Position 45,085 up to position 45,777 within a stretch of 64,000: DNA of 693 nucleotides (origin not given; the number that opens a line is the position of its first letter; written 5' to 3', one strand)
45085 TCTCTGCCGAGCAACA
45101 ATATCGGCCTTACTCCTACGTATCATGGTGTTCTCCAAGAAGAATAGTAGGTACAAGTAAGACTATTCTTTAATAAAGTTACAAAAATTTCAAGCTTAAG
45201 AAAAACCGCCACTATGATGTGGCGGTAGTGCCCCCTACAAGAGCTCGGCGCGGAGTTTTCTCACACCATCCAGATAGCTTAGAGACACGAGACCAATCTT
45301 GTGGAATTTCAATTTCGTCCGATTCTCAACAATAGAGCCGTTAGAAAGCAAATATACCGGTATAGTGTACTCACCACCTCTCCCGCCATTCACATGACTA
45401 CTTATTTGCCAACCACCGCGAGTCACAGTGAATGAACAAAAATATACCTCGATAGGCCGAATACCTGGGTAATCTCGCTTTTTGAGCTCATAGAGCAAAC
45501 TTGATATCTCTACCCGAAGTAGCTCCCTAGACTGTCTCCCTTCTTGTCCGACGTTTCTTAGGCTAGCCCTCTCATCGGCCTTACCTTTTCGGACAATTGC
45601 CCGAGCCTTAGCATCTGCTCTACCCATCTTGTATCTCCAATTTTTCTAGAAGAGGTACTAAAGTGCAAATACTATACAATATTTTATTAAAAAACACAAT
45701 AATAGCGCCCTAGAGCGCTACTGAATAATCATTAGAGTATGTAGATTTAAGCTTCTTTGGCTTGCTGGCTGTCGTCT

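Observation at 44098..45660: Tandem array of three divergent paralogous small genes, two with near-identical terminators, between rnhB-yraN and rplS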

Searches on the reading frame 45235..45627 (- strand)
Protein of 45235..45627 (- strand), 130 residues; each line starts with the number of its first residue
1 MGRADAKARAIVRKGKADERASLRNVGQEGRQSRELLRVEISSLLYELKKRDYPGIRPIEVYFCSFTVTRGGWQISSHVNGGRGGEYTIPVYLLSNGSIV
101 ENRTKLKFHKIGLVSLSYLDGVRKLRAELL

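Call 7: search_protein_families(library=pfam, proteins=[window:45235-45627:-], max_evalue=10)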
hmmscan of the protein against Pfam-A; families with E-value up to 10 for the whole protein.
window:45235-45627:- (130 aa): 1 family
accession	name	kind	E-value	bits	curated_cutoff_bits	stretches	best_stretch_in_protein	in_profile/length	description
PF09608.15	Alph_Pro_TM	-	0.015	15.5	24.5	1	21-114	109-192/227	Putative transmembrane protein (Alph_Pro_TM)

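Call 8: search_protein_families(library=ncbifam, proteins=[window:45235-45627:-], max_evalue=10)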
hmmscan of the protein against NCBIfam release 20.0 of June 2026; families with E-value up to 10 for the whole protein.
window:45235-45627:- (130 aa): 0 families

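Call 9: search_protein_families(library=phrogs, proteins=[window:45235-45627:-], max_evalue=10)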
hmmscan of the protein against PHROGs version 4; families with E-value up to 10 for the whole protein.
window:45235-45627:- (130 aa): 1 family
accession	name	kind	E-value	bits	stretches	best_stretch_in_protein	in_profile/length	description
phrog_25041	-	unknown function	0.12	13.4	1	8-34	19-45/66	-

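Call 10: search_protein_families(library=padloc, proteins=[window:45235-45627:-], max_evalue=10)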
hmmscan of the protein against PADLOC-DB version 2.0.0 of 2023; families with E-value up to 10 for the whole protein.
window:45235-45627:- (130 aa): 0 families

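Call 11: find_homologous_proteins(query=A1, max_evalue=0.01)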
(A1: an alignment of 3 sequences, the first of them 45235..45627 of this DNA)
Query A1 (3 sequences) (130 aa, profile of the alignment): 9 proteins with E <= 0.01 among 2350 candidates.
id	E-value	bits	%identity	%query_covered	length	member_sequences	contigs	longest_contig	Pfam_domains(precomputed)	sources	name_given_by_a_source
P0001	5.4e-52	193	28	77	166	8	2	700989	-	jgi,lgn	jgi:hypothetical protein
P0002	9.6e-52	192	32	51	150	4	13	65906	-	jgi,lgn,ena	-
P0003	1.8e-48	182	30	75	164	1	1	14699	-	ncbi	-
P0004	8.7e-48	180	95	100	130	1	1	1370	-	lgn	-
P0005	3.2e-44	168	93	100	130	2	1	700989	-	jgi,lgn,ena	jgi:hypothetical protein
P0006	2.1e-43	165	31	51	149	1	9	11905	-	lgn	-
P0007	1.2e-31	127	71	99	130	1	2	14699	-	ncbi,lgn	-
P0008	6.7e-20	89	51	99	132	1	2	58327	-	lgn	-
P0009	1.1e-7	50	30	48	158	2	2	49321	-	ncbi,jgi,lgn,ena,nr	ncbi:MAG TPA: hypothetical protein PK020_04080 [Ilumatobacteraceae bacterium]|nr:hypothetical protei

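Call 12: search_solved_structures(query=A1, max_evalue=10)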
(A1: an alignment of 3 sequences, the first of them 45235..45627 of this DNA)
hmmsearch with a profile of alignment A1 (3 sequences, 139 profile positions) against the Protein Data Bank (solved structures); distinct sequences matched with E-value up to 10: 1.
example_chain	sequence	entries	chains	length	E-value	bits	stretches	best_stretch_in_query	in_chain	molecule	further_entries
9xoh_A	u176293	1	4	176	1.2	12.1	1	73-115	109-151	Hemophore HasA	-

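Call 19: find_encoding_contigs(protein=P0009, flank=8000, max_places=4)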
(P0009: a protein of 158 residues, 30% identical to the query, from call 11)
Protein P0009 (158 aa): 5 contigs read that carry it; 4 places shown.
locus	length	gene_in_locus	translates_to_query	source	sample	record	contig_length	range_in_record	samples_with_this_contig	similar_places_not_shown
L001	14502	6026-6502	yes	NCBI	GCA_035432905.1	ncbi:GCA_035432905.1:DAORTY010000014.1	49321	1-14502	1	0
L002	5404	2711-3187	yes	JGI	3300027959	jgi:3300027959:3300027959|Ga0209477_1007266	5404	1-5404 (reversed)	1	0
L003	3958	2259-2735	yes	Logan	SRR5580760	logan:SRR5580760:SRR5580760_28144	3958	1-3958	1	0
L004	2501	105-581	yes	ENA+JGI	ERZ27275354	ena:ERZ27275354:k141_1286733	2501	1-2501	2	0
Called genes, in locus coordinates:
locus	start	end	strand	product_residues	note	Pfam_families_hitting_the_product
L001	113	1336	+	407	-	PF12846:AAA_10 (faint), PF19044:P-loop_TraG (faint), PF01935:DUF87 (weak)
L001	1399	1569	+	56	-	-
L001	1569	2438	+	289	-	PF13362:Toprim_3 (faint), PF13155:Toprim_2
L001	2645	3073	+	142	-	-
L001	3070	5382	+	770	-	PF02534:T4SS-DNA_transf, PF10412:TrwB_AAD_bind (weak), PF02534:T4SS-DNA_transf, PF12696:TraG-D_C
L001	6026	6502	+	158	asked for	-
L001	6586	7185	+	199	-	PF05639:Pup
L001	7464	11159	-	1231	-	PF20698:PIN-TPR-GreABC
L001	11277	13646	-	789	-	-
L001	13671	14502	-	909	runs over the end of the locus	PF04851:ResIII (weak)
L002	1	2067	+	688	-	?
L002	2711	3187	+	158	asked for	-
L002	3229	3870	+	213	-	PF05639:Pup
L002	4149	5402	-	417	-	?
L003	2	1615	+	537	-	?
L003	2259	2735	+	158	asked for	-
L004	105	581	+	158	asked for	-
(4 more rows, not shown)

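Call 22: find_encoding_contigs(protein=P0008, flank=8000, max_places=3)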
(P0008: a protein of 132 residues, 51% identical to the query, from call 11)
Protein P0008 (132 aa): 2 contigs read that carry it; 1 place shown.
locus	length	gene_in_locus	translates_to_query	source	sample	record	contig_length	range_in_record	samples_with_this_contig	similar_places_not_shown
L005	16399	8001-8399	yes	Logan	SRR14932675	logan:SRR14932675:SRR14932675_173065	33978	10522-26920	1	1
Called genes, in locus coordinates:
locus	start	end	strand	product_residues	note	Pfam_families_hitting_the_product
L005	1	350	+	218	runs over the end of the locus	PF00924:MS_channel_2nd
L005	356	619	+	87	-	-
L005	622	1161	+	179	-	PF12732:YtxH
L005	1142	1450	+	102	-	PF18910:DUF5665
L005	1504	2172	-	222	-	-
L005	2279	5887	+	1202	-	PF02811:PHP, PF07733:DNA_pol3_alpha, PF17657:DNA_pol3_finger, PF14579:HHH_6, PF01336:tRNA_anti-codon (weak)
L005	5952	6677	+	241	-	PF00625:Guanylate_kin (weak)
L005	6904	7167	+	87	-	-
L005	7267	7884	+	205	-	PF01245:Ribosomal_L19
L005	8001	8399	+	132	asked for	-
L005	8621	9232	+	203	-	PF01351:RNase_HII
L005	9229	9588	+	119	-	PF02021:UPF0102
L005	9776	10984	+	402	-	PF08529:NusA_N, PF00575:S1, PF13184:KH_NusA_1st, PF26594:KH_NusA_2nd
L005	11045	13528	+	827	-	PF02861:Clp_N, PF02861:Clp_N, PF00004:AAA, PF17871:AAA_lid_9, PF07724:AAA_2, PF00004:AAA, PF07728:AAA_5, PF10431:ClpB_D2-small, +11 more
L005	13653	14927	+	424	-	PF00154:RecA_N (weak), PF13481:AAA_25, PF03796:DnaB_C (weak), PF06745:ATPase, PF13191:AAA_16 (weak), PF23442:DUF7125, PF00004:AAA (faint)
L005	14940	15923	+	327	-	PF01850:PIN (weak)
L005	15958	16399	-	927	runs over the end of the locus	PF00912:Transgly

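Call 23: find_encoding_contigs(protein=P0007, flank=8000, max_places=3)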
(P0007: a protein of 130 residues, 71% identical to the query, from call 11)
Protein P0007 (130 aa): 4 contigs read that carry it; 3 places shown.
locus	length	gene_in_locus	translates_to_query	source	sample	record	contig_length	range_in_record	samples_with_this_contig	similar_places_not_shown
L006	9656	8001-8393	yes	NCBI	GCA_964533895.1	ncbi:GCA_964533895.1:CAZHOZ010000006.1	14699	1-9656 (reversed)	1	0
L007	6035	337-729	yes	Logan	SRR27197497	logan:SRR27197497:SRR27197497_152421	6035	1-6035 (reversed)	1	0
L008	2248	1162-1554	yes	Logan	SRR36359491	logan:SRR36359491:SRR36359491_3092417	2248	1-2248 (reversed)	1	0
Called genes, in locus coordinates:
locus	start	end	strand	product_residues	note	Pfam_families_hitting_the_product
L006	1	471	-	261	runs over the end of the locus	PF01978:TrmB (weak)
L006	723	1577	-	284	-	PF12760:Zn_ribbon_IS1595, PF12762:DDE_Tnp_IS1595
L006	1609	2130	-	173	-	-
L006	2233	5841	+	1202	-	PF02811:PHP, PF07733:DNA_pol3_alpha, PF17657:DNA_pol3_finger, PF14579:HHH_6, PF01336:tRNA_anti-codon (weak)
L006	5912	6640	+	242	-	PF00625:Guanylate_kin (weak)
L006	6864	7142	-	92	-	-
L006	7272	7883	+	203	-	PF01245:Ribosomal_L19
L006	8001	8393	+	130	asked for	-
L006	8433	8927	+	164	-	-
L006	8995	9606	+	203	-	PF01351:RNase_HII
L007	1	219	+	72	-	?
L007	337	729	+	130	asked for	-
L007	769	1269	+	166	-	-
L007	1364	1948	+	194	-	PF01351:RNase_HII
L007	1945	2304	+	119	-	PF08378:NERD (faint), PF02021:UPF0102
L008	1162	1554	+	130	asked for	-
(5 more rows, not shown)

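Call 24: find_encoding_contigs(protein=P0005, flank=8000, max_places=3)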
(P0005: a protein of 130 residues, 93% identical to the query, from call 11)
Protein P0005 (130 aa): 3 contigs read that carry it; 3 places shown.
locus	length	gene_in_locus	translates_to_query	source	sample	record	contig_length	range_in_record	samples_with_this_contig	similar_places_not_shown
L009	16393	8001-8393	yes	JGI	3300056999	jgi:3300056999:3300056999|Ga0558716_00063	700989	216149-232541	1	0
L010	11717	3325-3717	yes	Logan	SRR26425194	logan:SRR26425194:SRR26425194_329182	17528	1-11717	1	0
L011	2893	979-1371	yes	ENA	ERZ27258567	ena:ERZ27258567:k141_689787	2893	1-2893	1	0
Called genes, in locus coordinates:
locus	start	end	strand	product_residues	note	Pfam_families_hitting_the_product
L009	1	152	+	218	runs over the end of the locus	PF00924:MS_channel_2nd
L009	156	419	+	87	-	-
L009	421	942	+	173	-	-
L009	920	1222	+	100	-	PF18910:DUF5665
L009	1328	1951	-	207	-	-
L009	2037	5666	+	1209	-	PF02811:PHP, PF07733:DNA_pol3_alpha, PF17657:DNA_pol3_finger, PF14579:HHH_6, PF01336:tRNA_anti-codon (weak)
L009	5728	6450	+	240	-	PF00625:Guanylate_kin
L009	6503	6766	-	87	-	-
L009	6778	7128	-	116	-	-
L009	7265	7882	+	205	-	PF01245:Ribosomal_L19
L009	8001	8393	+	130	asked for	-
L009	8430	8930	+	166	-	-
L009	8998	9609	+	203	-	PF01351:RNase_HII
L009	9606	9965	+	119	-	PF02021:UPF0102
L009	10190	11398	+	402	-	PF08529:NusA_N, PF00575:S1, PF13184:KH_NusA_1st, PF26594:KH_NusA_2nd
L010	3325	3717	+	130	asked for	-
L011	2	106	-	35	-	?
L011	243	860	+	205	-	PF01245:Ribosomal_L19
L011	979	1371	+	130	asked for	-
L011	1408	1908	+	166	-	-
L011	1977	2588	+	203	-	PF01351:RNase_HII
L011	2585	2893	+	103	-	?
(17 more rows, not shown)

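Call 25: search_protein_representatives(alignment_id=A2)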
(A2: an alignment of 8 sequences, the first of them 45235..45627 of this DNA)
Query: 8 sequences, 141 profile positions. Proteins with E-value up to 0.001 (for the whole library): 259; up to 1e-10: 61; up to 1e-30: 4. The best 150 are listed.
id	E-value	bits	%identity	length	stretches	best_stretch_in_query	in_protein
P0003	1.4e-51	190.2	-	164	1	1-140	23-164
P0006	4.3e-47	175.7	-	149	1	1-140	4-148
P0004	5.4e-43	162.4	-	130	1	1-140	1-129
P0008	2.6e-42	160.2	-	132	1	1-141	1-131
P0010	6.6e-28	113.5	-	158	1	1-140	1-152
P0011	4.0e-21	91.5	-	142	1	2-141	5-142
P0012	1.1e-18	83.7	-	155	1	1-140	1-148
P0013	1.4e-18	83.3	-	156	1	1-114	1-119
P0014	3.0e-18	82.3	-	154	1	1-140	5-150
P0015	5.0e-18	81.5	-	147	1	1-140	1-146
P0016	8.0e-18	80.9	-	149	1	1-140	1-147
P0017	1.7e-17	79.8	-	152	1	3-116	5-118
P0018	1.9e-17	79.7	-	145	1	1-120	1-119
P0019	4.5e-17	78.4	-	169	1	2-139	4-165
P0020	4.4e-16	75.2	-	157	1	2-117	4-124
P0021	1.2e-15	73.8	-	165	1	3-114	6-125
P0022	2.1e-15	73.1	-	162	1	2-110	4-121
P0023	3.0e-15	72.5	-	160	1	2-139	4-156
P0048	2.3e-12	63.2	-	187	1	2-84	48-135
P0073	3.4e-10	56.1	-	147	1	1-140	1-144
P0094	4.3e-09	52.6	-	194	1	3-113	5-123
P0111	1.9e-08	50.5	-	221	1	2-112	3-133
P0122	8.3e-08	48.4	-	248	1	2-136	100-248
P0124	8.8e-08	48.3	-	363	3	14-138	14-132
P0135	2.4e-07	46.9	-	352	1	10-140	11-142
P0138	2.7e-07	46.7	-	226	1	2-112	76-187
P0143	3.7e-07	46.3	-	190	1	3-111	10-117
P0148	5.4e-07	45.8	-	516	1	1-120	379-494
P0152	1.0e-06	44.9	-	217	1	4-114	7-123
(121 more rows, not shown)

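Call 26: predict_structure(alignment_id=A2)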
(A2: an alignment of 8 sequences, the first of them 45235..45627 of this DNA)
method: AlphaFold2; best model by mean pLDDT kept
length: 130 residues; sequences in the alignment: 8
mean_pLDDT: 79.0   pTM: 0.66
mean pLDDT of the five models: 79.0, 77.3, 76.7, 74.0, 72.9
residues with pLDDT >= 90: 18; 70-90: 93; 50-70: 19; < 50: 0
segments of 3 or more residues with pLDDT < 50: none
pLDDT, mean of each block of 10 residues (from residue 1): 72 74 71 81 91 89 80 87 78 89 63 68 83
secondary structure, 60 per line:
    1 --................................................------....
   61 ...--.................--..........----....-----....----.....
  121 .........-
elements in order: H3-50 E57-63 E66-82 E85-94 E99-102 E108-111 H116-129

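Call 31: find_homologous_proteins(query=A3, max_evalue=0.001)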
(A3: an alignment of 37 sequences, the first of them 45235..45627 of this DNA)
Query A3 (37 sequences) (130 aa, profile of the alignment): 9 proteins with E <= 0.001 among 8000 candidates.
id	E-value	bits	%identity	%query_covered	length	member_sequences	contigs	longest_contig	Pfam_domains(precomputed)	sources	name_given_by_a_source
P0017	4.2e-39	152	33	67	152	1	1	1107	-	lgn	-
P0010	5.6e-36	141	31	45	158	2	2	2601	-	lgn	-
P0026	1.2e-34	137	24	45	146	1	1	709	-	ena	-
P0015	3.1e-29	120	27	45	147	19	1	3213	-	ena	-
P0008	3.3e-24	103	51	99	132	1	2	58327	-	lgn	-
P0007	3.7e-24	103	71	99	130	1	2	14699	-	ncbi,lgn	-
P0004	1.8e-23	101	95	100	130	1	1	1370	-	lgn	-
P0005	3.8e-22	97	93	100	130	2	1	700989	-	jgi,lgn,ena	jgi:hypothetical protein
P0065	6.6e-20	89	25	77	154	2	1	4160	-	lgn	-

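Call 32: fold_search(model_id=the predicted structure, library=pdb)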
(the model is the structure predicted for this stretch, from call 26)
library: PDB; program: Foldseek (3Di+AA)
matches with E <= 10: 548; with E <= 0.001: 0
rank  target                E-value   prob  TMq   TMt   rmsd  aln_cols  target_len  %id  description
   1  5csa_B                3.0e-01  0.21  0.20  0.05  14.8        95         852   17  Crystal structure of domains BT-BCCP-AC1-AC5 of yeast acetyl-CoA carboxylase (released 2015-10-28)
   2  5csa_A                4.3e-01  0.20  0.21  0.05  14.7        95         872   15  Crystal structure of domains BT-BCCP-AC1-AC5 of yeast acetyl-CoA carboxylase (released 2015-10-28)
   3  7v6c_B                5.5e-01  0.05  0.14  0.08  18.1       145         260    5  Structure of the Dicer-2-R2D2 heterodimer bound to small RNA duplex (released 2022-03-23)
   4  6dm3_A                7.5e-01  0.25  0.23  0.27  10.7        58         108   19  Crystal structure of the SH2 domain from RavO (Lpg1129) from Legionella pneumophila, apoprotein (released 2018-06-27)
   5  9jvc_MODEL_1_A        7.5e-01  0.20  0.24  0.34   8.0        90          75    8  Solution Structure of DRB2 dsRBD1 (released 2025-06-18)
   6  2f0r_A                8.0e-01  0.12  0.19  0.18  10.0        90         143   13  Crystallographic structure of human Tsg101 UEV domain (released 2006-03-28)
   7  6dm4_A                8.5e-01  0.09  0.20  0.21  11.2        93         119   16  Crystal structure of the SH2 domain from RavO (Lpg1129) from Legionella pneumophila in complex with Homo sapiens Shc1  (released 2018-06-27)
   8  9ukm_I                9.0e-01  0.11  0.25  0.13  15.0       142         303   15  Cryo-EM structure of bacteriophage P1 head (released 2025-10-22)
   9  5h3d_B                9.0e-01  0.09  0.18  0.10  16.7       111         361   14  Helical structure of membrane tubules decorated by ACAP1 (BARPH doamin) protein by cryo-electron microscopy and MD sim (released 2019-01-16)
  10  4x2x                  9.6e-01  0.18  0.22  0.18  10.5        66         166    9  Crystal structure of the Murine Norovirus NS6 protease (inactive C139A mutant) with a C-terminal extension to include re (released 2015-02-18)
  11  2hqv                  9.6e-01  0.08  0.20  0.16  12.6       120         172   14  X-ray Crystal Structure of Protein AGR_C_4470 from Agrobacterium tumefaciens. Northeast Structural Genomics Consortium T (released 2006-09-19)
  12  2ol2_A                1.0e+00  0.07  0.21  0.10  10.8        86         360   10  High Resolution Structure of Native PCI in Space Group P21 (released 2007-03-13)
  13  6fiv                  1.1e+00  0.10  0.16  0.18  12.6        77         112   10  STRUCTURAL STUDIES OF HIV AND FIV PROTEASES COMPLEXED WITH AN EFFICIENT INHIBITOR OF FIV PR (released 1998-12-09)
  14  9vz0_I                1.1e+00  0.07  0.22  0.16  10.4       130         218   12  Cryo-EM structure of the head of contracted P1 (released 2025-10-22)
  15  3od9_B                1.2e+00  0.16  0.23  0.24   7.0        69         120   12  Crystal structure of PliI-Ah, periplasmic lysozyme inhibitor of I-type lysozyme from Aeromonas hydrophyla (released 2010-12-22)
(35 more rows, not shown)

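Call 37: search_protein_families(library=pfam, proteins=[P0148, P0135, P0122, P0138, P0124, P0111, P0152, P0143, P0094, P0048], max_evalue=0.1)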
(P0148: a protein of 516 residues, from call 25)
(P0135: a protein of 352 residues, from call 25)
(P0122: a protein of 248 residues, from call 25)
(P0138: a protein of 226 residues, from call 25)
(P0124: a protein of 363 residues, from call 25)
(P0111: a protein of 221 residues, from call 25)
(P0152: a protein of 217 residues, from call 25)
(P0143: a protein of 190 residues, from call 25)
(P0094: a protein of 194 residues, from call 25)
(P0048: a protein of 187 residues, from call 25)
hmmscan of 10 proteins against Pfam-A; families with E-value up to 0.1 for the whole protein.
P0148 (516 aa): 0 families

P0135 (352 aa): 0 families

P0122 (248 aa): 0 families

P0138 (226 aa): 0 families

P0124 (363 aa): 0 families

P0111 (221 aa): 0 families

P0152 (217 aa): 0 families

P0143 (190 aa): 0 families

P0094 (194 aa): 0 families

P0048 (187 aa): 0 families

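Call 45: find_encoding_contigs(protein=P0073, flank=10000, max_places=2)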
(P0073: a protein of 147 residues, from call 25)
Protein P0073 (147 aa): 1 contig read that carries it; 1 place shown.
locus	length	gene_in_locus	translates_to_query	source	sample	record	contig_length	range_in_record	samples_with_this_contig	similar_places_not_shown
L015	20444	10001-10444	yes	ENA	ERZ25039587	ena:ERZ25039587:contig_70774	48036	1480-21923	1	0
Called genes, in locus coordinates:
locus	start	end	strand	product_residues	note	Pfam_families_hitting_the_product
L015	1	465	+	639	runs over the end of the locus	PF13449:Phytase-like (faint), PF21959:DUF6923 (faint), PF24684:Vgb_lyase, PF07494:Reg_prop (faint), PF08450:SGL (faint), PF24684:Vgb_lyase, PF04122:CW_binding_2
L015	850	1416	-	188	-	PF14907:NTP_transf_5 (weak), PF10706:Aminoglyc_resit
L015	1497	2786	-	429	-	PF00872:Transposase_mut, PF10551:MULE (faint)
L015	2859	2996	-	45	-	-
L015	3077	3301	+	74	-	PF15919:HicB_lk_antitox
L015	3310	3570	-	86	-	-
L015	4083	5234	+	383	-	-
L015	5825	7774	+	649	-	PF00960:Neocarzinostat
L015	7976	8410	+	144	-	PF12840:HTH_20 (faint), PF13384:HTH_23 (faint), PF13936:HTH_38 (faint), PF13556:HTH_30 (faint), PF07278:DUF1441 (faint)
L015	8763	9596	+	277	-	PF03372:Exo_endo_phos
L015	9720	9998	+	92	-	PF12728:HTH_17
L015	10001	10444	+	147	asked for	-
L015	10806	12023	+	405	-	PF14072:DndB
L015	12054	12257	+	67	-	-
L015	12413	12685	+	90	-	-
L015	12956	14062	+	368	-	-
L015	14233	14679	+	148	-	PF08281:Sigma70_r4_2 (faint), PF13936:HTH_38 (faint), PF13384:HTH_23 (faint), PF13518:HTH_28 (faint)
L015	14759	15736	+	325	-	PF16263:DUF4917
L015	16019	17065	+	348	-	-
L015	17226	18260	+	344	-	-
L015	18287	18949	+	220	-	-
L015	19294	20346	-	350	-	PF12358:DUF3644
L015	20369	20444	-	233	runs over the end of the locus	-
